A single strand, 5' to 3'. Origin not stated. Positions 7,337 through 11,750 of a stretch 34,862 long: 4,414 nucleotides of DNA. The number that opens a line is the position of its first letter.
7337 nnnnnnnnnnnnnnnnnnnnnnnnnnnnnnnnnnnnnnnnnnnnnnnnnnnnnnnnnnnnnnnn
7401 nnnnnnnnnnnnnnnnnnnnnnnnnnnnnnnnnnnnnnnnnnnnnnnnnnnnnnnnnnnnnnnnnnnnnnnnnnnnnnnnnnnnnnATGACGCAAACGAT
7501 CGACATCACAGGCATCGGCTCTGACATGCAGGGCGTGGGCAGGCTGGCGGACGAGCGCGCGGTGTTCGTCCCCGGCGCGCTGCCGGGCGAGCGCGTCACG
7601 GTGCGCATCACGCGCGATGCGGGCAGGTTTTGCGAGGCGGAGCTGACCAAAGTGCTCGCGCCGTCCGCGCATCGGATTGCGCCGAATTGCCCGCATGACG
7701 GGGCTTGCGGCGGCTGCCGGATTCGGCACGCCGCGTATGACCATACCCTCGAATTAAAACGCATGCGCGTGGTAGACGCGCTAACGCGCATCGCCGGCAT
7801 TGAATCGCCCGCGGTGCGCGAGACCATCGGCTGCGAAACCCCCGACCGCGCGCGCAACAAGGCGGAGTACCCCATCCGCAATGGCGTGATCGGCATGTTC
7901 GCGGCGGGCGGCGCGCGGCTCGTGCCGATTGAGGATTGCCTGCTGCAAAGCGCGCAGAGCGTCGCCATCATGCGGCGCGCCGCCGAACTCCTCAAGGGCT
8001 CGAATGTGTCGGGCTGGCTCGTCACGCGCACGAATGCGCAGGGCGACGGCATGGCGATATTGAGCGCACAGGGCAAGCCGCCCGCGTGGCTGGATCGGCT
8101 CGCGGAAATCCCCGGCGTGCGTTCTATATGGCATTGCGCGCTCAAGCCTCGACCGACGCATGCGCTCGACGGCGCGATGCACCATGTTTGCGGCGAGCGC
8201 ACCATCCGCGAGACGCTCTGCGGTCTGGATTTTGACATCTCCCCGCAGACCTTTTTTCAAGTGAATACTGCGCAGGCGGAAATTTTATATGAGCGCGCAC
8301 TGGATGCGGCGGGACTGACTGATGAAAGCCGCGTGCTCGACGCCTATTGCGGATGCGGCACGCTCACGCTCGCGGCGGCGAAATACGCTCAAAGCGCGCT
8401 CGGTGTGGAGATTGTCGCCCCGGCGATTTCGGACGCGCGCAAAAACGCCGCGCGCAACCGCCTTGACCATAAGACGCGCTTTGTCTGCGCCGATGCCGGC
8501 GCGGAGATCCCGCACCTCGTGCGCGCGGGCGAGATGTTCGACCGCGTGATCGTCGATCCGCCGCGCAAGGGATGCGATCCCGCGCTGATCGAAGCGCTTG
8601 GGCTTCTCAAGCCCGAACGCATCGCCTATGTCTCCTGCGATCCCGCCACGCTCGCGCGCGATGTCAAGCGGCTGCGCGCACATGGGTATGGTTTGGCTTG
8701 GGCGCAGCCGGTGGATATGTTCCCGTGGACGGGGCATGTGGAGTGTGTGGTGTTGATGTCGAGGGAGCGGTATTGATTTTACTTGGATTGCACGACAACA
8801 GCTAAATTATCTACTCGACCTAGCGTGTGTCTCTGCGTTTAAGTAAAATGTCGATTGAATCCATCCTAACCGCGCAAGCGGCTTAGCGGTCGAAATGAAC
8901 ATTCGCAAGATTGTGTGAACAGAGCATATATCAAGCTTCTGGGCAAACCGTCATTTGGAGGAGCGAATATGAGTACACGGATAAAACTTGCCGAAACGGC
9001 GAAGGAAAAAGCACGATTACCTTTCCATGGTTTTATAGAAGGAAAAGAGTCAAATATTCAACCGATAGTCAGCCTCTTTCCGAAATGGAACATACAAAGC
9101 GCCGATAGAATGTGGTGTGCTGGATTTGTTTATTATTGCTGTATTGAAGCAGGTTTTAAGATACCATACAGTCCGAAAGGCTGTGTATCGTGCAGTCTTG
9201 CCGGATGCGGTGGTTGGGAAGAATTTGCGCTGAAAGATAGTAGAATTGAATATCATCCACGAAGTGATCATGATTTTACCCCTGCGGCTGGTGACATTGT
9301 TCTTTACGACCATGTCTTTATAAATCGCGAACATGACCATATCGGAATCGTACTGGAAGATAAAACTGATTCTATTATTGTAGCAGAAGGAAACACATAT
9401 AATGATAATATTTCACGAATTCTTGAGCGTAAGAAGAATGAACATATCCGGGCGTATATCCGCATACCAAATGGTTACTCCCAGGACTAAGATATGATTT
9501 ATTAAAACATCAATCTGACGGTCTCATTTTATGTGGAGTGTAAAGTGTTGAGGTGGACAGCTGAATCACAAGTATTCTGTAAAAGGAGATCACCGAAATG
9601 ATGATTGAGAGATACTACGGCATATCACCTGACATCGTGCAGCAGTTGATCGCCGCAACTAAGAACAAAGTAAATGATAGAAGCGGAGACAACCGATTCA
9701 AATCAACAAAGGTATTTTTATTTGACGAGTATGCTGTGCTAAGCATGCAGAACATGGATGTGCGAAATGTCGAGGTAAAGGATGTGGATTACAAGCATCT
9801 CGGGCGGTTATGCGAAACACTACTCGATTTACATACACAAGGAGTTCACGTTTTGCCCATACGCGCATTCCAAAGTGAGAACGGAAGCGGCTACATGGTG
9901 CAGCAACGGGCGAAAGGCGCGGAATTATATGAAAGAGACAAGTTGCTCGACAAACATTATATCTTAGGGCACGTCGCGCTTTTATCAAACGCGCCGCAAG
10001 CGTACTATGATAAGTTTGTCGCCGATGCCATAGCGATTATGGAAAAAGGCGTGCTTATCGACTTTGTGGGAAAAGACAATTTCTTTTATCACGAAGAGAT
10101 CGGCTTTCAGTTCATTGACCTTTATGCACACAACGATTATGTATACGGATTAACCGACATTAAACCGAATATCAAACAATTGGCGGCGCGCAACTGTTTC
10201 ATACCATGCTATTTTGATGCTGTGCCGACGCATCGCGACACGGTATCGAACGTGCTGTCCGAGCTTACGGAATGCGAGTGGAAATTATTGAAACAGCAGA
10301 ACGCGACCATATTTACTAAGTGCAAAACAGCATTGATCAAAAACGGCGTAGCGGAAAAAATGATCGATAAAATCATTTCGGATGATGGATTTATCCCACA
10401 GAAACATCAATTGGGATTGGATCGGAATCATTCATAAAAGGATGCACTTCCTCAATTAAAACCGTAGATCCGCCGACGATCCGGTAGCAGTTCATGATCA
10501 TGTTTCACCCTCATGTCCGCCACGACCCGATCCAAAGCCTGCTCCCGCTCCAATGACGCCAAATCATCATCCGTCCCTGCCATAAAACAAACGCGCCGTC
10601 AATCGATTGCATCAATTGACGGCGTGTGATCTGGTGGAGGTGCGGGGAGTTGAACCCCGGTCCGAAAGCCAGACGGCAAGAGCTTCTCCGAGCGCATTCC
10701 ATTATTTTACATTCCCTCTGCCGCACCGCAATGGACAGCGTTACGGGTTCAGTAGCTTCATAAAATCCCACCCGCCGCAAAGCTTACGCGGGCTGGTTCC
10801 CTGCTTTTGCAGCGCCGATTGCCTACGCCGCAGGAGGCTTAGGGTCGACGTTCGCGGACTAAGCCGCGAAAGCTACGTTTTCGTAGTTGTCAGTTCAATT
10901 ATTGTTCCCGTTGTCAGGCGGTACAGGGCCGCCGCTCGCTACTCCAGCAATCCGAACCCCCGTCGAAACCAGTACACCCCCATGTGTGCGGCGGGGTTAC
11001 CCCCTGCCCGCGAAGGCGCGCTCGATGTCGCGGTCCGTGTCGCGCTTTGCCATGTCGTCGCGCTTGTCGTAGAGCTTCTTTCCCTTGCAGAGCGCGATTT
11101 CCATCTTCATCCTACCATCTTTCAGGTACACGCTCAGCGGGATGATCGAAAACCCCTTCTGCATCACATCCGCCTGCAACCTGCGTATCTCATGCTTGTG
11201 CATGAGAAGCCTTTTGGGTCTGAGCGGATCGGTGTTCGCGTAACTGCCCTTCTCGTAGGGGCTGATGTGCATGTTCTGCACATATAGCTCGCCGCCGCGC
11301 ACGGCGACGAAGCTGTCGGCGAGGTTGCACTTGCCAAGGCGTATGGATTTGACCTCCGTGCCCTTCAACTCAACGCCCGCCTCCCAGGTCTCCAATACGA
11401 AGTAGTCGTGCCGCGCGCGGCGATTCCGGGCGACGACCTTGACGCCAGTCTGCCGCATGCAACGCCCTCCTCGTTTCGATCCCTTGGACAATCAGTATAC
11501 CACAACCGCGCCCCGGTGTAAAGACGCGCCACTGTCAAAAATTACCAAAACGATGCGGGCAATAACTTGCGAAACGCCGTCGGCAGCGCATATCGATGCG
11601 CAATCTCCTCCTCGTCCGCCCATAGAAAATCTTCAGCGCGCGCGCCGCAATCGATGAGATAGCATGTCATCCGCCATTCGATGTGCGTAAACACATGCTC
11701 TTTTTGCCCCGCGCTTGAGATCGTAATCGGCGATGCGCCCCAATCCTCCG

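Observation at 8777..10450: AT-rich two-gene islet between rlmD and the 3' end of tmRNA, with no integrase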

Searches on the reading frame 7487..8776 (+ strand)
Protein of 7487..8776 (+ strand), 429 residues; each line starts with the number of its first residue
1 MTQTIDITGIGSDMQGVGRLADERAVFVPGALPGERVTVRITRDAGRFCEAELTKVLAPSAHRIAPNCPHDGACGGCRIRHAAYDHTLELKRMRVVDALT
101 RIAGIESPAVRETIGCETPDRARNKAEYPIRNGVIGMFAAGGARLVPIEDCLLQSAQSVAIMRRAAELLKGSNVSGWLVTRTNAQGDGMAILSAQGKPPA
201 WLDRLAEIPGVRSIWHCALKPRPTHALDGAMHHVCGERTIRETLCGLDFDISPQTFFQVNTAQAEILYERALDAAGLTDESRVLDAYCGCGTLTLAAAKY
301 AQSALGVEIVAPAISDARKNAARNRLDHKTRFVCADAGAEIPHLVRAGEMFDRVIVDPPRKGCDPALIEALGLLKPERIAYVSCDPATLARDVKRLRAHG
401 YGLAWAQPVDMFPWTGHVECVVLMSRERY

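Call 5: search_protein_families(library=pfam, proteins=[window:7487-8776:+], max_evalue=1)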
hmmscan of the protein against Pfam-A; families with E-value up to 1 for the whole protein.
window:7487-8776:+ (429 aa): 17 families
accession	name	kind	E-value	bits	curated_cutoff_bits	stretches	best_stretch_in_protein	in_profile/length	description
PF05958.17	tRNA_U5-meth_tr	-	4.5e-21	75.7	23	1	253-426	176-356/357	tRNA (Uracil-5-)-methyltransferase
PF01938.26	TRAM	-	4.4e-13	49.3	21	1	2-53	7-60/61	TRAM domain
PF03602.21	Cons_hypoth95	-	1.4e-09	38.3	24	1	278-394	40-163/182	Conserved hypothetical protein 95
PF13847.12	Methyltransf_31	-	2e-08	34.5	27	1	278-377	2-104/145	Methyltransferase domain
PF13649.12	Methyltransf_25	-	3.8e-07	31.1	27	1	283-356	1-70/97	Methyltransferase domain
PF06325.19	PrmA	-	4.2e-06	26.9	22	1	271-332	154-215/296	Ribosomal protein L11 methyltransferase (PrmA)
PF05175.20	MTS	-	1.4e-05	25.3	23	1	279-359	31-107/170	Methyltransferase small domain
PF09445.16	Methyltransf_15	-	4.7e-05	23.5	22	1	282-364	3-85/165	RNA cap guanine-N2 methyltransferase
PF02475.24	TRM5-TYW2_MTfase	-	0.00013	22.4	28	1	269-364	26-118/164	TRM5/TYW2 methyltransferase domain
PF01170.24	UPF0020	-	0.00017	21.8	22.3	1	273-359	22-130/197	RMKL-like, methyltransferase domain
PF08241.18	Methyltransf_11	-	0.0023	19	21.2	1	284-342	1-55/95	Methyltransferase domain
PF01135.25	PCMT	-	0.012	15.8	20.3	1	248-336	42-132/210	Protein-L-isoaspartate(D-aspartate) O-methyltransferase (PCMT)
PF08242.18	Methyltransf_12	-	0.016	16.3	30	1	284-352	1-67/98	Methyltransferase domain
PF02353.26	CMAS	-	0.024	14.4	27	1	260-329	44-108/273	Mycolic acid cyclopropane synthetase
PF01555.25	N6_N4_Mtase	-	0.031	14.7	26.7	1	278-311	180-213/221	DNA methylase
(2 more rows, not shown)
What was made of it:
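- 7487..8776 (+): Native rlmD-like 23S rRNA (uracil-C5) methyltransferase gene. Its stop codon marks the left border of the islet. Pfam TRAM plus tRNA_U5-meth_tr (call 5).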

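Call 22: find_related_loci(query=window:7487-8773:+, collection=genome_contigs, flank=8000)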
Query window:7487-8773:+ (429 aa) in genome_contigs; peptide patterns used: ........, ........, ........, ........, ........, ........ (x = any residue, [..] = any of these).
126 stretches matched a pattern; 60 encode a relative of the query (tblastn E <= 1e-3); 60 distinct loci.
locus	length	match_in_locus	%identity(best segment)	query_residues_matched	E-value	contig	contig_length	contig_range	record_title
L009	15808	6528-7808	59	1-426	1e-164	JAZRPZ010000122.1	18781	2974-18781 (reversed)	MAG: Clostridia bacterium isolate T1900045369_YK20190059.MAGScoT_cleanbin_000010 SGB_6853_k141_145634, whole genome shot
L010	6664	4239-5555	59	2-426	3e-157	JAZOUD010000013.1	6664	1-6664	MAG: Clostridia bacterium isolate T1900045535_YK20190229.MAGScoT_cleanbin_000002 SGB_7757_k141_972061, whole genome shot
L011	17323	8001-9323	56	1-427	9e-151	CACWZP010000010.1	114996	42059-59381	MAG: uncultured Clostridiales bacterium isolate RUG11065 genome assembly, contig: RUG11065_asm_10, whole genome shotgun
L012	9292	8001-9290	56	1-416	2e-147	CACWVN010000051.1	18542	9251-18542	MAG: uncultured Clostridiales bacterium isolate RUG10947 genome assembly, contig: RUG10947_asm_51, whole genome shotgun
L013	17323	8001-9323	56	1-427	4e-147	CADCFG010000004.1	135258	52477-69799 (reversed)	MAG: uncultured Clostridiales bacterium isolate RUG14601 genome assembly, contig: RUG14601_asm_4, whole genome shotgun s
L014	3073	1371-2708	54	1-427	2e-153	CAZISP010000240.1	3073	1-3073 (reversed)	MAG TPA_asm: uncultured Lachnospiraceae bacterium isolate SRP315200_co2_624 genome assembly, contig: NODE_68067_length_3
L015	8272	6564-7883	56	1-426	2e-145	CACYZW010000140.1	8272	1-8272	MAG: uncultured Clostridiales bacterium isolate RUG12424 genome assembly, contig: RUG12424_asm_140, whole genome shotgun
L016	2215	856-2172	55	3-426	1e-154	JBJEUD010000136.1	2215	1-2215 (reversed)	MAG: Candidatus Faecivicinus sp. isolate PUUB16_bin.025 NODE_33895_length_2215_cov_10.003241, whole genome shotgun seque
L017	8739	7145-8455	55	3-425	1e-143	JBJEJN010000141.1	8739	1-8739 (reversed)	MAG: Aristaeellaceae bacterium isolate PUUB56_bin.008 NODE_4982_length_8739_cov_7.572662, whole genome shotgun sequence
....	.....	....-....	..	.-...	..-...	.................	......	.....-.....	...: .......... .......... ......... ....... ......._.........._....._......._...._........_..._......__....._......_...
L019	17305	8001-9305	54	3-427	7e-142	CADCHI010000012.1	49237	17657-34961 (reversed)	MAG: uncultured Clostridiales bacterium isolate RUG14645 genome assembly, contig: RUG14645_asm_12, whole genome shotgun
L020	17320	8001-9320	55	1-426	1e-140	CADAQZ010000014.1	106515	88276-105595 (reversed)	MAG: uncultured Clostridiales bacterium isolate RUG13544 genome assembly, contig: RUG13544_asm_14, whole genome shotgun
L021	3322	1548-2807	53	1-426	4e-144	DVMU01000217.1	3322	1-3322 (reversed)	MAG TPA_asm: Candidatus Pullichristensenella excrementigallinarum isolate ChiHcec3-11533 ChiHcec3__C316574_L3322_SRR6323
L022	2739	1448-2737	56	3-418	6e-146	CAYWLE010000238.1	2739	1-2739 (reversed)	MAG TPA_asm: uncultured Oscillospiraceae bacterium isolate SRP350583_co1_410 genome assembly, contig: NODE_52061_length_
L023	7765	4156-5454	53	1-419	5e-138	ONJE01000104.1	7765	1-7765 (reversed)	uncultured Clostridiales bacterium isolate RUG340 genome assembly, contig: scaffold_6084, whole genome shotgun sequence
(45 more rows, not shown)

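Call 76: find_homologous_proteins(query=window:7487-8773:+, max_evalue=1e-50)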
Query window:7487-8773:+ (429 aa): 6386 proteins with E <= 1e-50 among 8000 candidates; the best 120 are listed.
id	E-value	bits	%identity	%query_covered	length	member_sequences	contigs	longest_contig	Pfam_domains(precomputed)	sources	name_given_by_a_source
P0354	7.3e-290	979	100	100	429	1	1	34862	PF13847.13,PF06325.20,PF05175.21,PF03602.22,PF13649.13,PF01938.27,PF05958.18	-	-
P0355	3.3e-208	710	74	98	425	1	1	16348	PF13847.13,PF05175.21,PF03602.22,PF13649.13,PF01938.27,PF05958.18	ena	-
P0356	2.5e-195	668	70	99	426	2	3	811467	PF13847.13,PF03602.22,PF13649.13,PF09445.17,PF01938.27,PF05958.18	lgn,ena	-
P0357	1.2e-193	662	70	99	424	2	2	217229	PF13847.13,PF06325.20,PF05175.21,PF03602.22,PF13649.13,PF09445.17,PF01938.27,PF05958.18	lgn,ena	-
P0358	9.8e-193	659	70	99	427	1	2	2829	PF13847.13,PF03602.22,PF13649.13,PF09445.17,PF01938.27,PF05958.18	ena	-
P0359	7.0e-190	650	69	99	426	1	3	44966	PF13847.13,PF05175.21,PF03602.22,PF13649.13,PF01938.27,PF05958.18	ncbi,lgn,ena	-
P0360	4.1e-186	637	68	99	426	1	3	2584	PF13847.13,PF05175.21,PF03602.22,PF13649.13,PF09445.17,PF01938.27,PF05958.18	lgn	-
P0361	1.1e-175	603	64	99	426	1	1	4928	PF13847.13,PF03602.22,PF13649.13,PF09445.17,PF01938.27,PF05958.18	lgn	-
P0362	2.3e-175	602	64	99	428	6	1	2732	PF13847.13,PF05175.21,PF03602.22,PF13649.13,PF01170.25,PF09445.17,PF01938.27,PF05958.18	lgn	-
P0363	1.1e-172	593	63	99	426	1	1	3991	PF13847.13,PF03602.22,PF13649.13,PF01170.25,PF01938.27,PF05958.18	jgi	jgi:23S rRNA (uracil1939-C5)-methyltransferase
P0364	3.3e-168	578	62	99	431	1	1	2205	PF13847.13,PF05175.21,PF03602.22,PF13649.13,PF01170.25,PF09445.17,PF01938.27,PF05958.18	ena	-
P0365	5.1e-168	578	62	99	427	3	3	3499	PF13847.13,PF06325.20,PF05175.21,PF03602.22,PF13649.13,PF09445.17,PF01938.27,PF05958.18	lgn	-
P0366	4.3e-167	575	62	99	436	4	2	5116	PF13847.13,PF05175.21,PF03602.22,PF13649.13,PF09445.17,PF01938.27,PF05958.18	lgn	-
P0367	6.6e-166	571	62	98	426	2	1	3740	PF13847.13,PF05175.21,PF03602.22,PF13649.13,PF01170.25,PF09445.17,PF01938.27,PF05958.18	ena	-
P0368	1.0e-165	570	61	99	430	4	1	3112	PF13847.13,PF03602.22,PF13649.13,PF01170.25,PF09445.17,PF01938.27,PF05958.18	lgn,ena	-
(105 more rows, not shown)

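Call 77: find_encoding_contigs(protein=P0355, flank=8000, max_places=2)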
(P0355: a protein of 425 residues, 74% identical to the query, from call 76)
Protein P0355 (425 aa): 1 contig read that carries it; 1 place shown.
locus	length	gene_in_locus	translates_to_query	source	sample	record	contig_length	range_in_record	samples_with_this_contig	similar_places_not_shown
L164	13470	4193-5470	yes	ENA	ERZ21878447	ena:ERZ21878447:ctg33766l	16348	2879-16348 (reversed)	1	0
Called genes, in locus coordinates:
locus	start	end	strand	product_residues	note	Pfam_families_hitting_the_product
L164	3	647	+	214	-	?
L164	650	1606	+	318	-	PF00005:ABC_tran, PF08352:oligo_HPY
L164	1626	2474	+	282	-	PF02633:Creatininase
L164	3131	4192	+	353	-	PF00365:PFK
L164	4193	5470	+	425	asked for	PF01938:TRAM, PF05958:tRNA_U5-meth_tr, PF03602:Cons_hypoth95, PF05175:MTS (weak), PF13847:Methyltransf_31, PF13649:Methyltransf_25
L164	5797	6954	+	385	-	-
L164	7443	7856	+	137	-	PF00903:Glyoxalase, PF13669:Glyoxalase_4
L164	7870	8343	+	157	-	-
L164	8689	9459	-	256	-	PF13408:Zn_ribbon_recom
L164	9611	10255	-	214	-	PF00239:Resolvase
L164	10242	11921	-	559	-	PF00239:Resolvase, PF07508:Recombinase, PF13408:Zn_ribbon_recom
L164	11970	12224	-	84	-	PF20612:SHOCT_2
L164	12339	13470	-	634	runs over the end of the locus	PF08757:CotH, PF13385:Laminin_G_3 (weak)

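Call 78: find_encoding_contigs(protein=P0356, flank=8000, max_places=2)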
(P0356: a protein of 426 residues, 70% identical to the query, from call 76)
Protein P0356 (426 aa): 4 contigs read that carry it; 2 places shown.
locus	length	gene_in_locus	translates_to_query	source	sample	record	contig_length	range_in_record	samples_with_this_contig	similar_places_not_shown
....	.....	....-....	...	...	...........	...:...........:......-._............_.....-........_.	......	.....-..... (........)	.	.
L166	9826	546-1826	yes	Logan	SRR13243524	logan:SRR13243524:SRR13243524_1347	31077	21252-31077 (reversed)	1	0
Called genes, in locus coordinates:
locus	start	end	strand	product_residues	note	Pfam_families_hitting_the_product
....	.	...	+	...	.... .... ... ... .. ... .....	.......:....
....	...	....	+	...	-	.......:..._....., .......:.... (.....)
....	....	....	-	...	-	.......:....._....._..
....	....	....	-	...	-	-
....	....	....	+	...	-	-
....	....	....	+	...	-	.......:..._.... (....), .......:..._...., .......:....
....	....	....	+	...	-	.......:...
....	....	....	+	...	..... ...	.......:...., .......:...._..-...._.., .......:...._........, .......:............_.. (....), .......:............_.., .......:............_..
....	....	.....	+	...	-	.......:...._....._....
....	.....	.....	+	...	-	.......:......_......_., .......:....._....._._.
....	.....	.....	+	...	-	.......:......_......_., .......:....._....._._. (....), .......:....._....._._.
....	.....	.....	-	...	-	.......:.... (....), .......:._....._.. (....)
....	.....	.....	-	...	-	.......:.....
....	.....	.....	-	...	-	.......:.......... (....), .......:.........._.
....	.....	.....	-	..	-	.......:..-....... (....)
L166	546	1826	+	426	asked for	PF01938:TRAM, PF05958:tRNA_U5-meth_tr, PF03602:Cons_hypoth95, PF09445:Methyltransf_15 (weak), PF13847:Methyltransf_31, PF13649:Methyltransf_25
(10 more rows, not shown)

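Call 79: find_encoding_contigs(protein=P0357, flank=8000, max_places=2)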
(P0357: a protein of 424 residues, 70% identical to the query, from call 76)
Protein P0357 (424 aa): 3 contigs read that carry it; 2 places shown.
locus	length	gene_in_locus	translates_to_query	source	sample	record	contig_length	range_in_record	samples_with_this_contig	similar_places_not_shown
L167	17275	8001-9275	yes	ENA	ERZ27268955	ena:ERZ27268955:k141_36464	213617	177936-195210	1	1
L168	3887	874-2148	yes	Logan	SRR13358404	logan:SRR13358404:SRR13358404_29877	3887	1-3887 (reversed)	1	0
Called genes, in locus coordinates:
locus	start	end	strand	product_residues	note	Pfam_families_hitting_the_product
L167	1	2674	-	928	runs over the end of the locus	-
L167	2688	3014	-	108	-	PF12728:HTH_17 (faint)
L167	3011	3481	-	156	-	PF13560:HTH_31 (weak)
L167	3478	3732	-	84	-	-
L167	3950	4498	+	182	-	PF12844:HTH_19 (weak), PF13560:HTH_31, PF01381:HTH_3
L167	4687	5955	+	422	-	PF14659:Phage_int_SAM_3, PF00589:Phage_integrase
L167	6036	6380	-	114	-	-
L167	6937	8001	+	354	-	PF00365:PFK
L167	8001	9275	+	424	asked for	PF01938:TRAM, PF05958:tRNA_U5-meth_tr, PF05175:MTS (weak), PF03602:Cons_hypoth95, PF06325:PrmA (faint), PF09445:Methyltransf_15 (weak), PF13847:Methyltransf_31, PF13649:Methyltransf_25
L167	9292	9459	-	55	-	-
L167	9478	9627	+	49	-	-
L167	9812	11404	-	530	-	PF09847:12TM_1, PF16949:ABC_tran_2 (weak)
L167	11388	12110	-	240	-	PF00005:ABC_tran, PF13304:AAA_21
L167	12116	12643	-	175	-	PF12840:HTH_20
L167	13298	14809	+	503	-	PF00135:COesterase, PF20434:BD-FAE (weak), PF00135:COesterase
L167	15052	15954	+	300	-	PF04616:Glyco_hydro_43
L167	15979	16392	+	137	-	PF00903:Glyoxalase, PF13669:Glyoxalase_4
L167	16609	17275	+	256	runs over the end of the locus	PF00106:adh_short, PF01370:Epimerase, PF08659:KR, PF13561:adh_short_C2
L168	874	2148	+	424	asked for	PF01938:TRAM, PF05958:tRNA_U5-meth_tr, PF05175:MTS (weak), PF03602:Cons_hypoth95, PF06325:PrmA (faint), PF09445:Methyltransf_15 (weak), PF13847:Methyltransf_31, PF13649:Methyltransf_25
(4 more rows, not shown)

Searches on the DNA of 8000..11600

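Call 6: search_rna_families(source=window, start=8000, end=11600, threshold=evalue, max_evalue=1)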
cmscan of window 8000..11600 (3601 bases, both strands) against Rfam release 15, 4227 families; matches with E-value up to 1: 7.
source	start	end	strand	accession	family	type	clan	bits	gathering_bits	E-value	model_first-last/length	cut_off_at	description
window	10632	10981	-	RF00023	tmRNA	Gene;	CL00001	158.6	47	6.9e-64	1-374/374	no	transfer-messenger RNA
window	10859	11063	-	RF04321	tmRNA_permuted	Gene;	-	27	47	0.0081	1-213/213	no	permuted transfer-messenger RNA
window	10637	10686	-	RF01684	mascRNA-menRNA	Gene;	-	23.2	42.5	0.16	1-56/56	no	MALAT1-associated small cytoplasmic RNA/MEN beta RNA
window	10501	10659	-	RF04321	tmRNA_permuted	Gene;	-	23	47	0.066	36-98/213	no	permuted transfer-messenger RNA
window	8410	8572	-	RF02647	Cis52_sRNA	Gene; sRNA;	-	21.1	56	0.47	1-179/179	no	Ruegeria cis52 sRNA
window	8419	8503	+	RF02674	AsdA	Gene; antisense;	-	19.8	52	0.82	1-81/81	no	antisense RNA of dnaA mRNA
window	11395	11476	-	RF02691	BTH_s19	Gene; sRNA;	-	16.3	153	0.48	103-186/224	no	Burkholderia sRNA 19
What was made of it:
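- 10632..10981 (-): Intact tmRNA gene (ssrA). Rfam RF00023, 158.6 bits, model positions 1-374 (call 6).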
